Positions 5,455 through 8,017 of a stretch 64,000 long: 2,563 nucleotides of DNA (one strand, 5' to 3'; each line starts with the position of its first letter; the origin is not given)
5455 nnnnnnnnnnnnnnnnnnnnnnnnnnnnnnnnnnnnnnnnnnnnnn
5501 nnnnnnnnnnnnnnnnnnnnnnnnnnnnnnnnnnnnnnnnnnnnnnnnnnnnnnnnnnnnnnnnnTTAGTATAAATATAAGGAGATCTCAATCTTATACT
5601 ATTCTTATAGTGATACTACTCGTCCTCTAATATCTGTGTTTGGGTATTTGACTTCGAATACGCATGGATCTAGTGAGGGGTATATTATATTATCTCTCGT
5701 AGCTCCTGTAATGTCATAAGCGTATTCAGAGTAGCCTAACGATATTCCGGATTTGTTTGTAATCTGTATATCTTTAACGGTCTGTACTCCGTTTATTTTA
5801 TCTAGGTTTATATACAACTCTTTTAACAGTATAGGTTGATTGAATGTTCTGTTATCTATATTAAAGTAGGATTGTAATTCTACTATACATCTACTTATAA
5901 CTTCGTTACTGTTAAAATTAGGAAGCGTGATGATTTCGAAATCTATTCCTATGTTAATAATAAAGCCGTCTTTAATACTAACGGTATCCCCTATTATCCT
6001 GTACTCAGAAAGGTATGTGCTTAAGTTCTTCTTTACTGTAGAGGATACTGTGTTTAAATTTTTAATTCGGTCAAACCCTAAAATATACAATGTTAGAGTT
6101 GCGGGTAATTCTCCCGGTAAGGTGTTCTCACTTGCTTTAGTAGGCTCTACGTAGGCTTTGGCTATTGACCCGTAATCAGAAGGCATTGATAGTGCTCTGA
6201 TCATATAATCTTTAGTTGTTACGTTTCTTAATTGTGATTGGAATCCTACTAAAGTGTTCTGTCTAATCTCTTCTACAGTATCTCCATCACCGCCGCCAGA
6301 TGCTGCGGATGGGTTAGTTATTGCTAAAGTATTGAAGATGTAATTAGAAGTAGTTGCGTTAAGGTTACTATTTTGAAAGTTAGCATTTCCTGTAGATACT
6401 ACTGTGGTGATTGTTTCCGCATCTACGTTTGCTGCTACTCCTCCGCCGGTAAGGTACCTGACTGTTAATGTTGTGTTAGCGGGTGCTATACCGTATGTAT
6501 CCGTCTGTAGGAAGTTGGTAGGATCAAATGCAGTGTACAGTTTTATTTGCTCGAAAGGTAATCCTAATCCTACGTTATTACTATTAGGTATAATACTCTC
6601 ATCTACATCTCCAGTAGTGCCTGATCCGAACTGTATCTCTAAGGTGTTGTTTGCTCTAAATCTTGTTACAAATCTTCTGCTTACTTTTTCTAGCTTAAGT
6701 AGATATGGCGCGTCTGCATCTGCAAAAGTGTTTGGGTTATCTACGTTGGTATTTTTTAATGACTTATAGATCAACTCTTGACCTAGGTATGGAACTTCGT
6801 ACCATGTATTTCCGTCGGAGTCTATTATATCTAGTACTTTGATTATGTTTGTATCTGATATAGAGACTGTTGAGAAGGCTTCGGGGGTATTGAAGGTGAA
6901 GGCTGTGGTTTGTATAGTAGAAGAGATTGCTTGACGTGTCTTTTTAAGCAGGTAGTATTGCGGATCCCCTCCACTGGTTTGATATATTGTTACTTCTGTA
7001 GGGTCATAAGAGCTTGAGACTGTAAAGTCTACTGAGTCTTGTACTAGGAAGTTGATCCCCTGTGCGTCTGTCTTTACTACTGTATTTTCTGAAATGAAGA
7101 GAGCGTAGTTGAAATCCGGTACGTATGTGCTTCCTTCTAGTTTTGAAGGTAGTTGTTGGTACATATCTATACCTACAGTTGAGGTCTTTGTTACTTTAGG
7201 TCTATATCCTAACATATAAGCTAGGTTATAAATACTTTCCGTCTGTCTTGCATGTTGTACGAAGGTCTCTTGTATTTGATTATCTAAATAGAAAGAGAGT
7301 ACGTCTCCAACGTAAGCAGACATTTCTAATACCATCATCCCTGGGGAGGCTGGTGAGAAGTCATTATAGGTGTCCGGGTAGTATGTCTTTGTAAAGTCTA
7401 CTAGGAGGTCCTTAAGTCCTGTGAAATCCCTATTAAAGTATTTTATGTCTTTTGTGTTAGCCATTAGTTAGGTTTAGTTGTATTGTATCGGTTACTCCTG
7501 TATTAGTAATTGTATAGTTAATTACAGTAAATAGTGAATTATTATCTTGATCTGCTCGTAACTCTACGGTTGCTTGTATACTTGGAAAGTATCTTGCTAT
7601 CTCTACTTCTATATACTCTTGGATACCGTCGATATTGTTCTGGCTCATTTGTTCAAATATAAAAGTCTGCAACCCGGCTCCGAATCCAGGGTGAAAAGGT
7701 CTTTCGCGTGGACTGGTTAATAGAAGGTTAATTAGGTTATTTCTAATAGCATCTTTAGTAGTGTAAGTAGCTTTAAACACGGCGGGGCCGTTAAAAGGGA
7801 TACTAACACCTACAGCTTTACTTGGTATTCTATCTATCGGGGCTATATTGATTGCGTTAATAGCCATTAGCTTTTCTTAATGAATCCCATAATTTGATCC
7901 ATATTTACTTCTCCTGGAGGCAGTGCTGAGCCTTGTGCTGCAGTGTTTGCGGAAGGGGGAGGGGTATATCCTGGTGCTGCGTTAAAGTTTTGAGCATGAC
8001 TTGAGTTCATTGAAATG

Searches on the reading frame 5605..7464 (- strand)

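Call 6: search_protein_families(library=pfam, proteins=[window:5605-7464:-], max_evalue=0.01)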
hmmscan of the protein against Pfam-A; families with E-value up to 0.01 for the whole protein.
window:5605-7464:- (619 aa): 0 families

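Call 38: search_protein_families(library=phrogs, proteins=[window:5605-7464:-], max_evalue=0.001)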
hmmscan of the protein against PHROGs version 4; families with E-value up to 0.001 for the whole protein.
window:5605-7464:- (619 aa): 2 families
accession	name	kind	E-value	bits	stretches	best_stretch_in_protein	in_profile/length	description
phrog_219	-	tail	1.7e-15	57.6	2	240-543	193-434/598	baseplate wedge subunit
phrog_10646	-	tail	2.6e-14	53.2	1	7-92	26-111/1142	baseplate wedge subunit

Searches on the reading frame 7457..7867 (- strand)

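Call 6: search_protein_families(library=pfam, proteins=[window:7457-7867:-], max_evalue=0.01)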
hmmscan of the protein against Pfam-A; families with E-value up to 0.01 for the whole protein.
window:7457-7867:- (136 aa): 1 family
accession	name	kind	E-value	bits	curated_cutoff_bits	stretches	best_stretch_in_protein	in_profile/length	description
PF04965.19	GPW_gp25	-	1.1e-11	44.8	27.2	1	38-123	4-94/96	Baseplate wedge protein gp25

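Call 38: search_protein_families(library=phrogs, proteins=[window:7457-7867:-], max_evalue=0.001)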
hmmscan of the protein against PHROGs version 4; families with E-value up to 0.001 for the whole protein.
window:7457-7867:- (136 aa): 3 families
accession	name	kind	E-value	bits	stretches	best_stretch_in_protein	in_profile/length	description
phrog_261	-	tail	4.2e-18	67.1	1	39-135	45-143/312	baseplate wedge subunit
phrog_43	-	tail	8.7e-09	36.1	1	34-132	15-115/126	baseplate wedge subunit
phrog_37990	-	tail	0.00089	20.1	0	60-129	2-70/80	baseplate wedge subunit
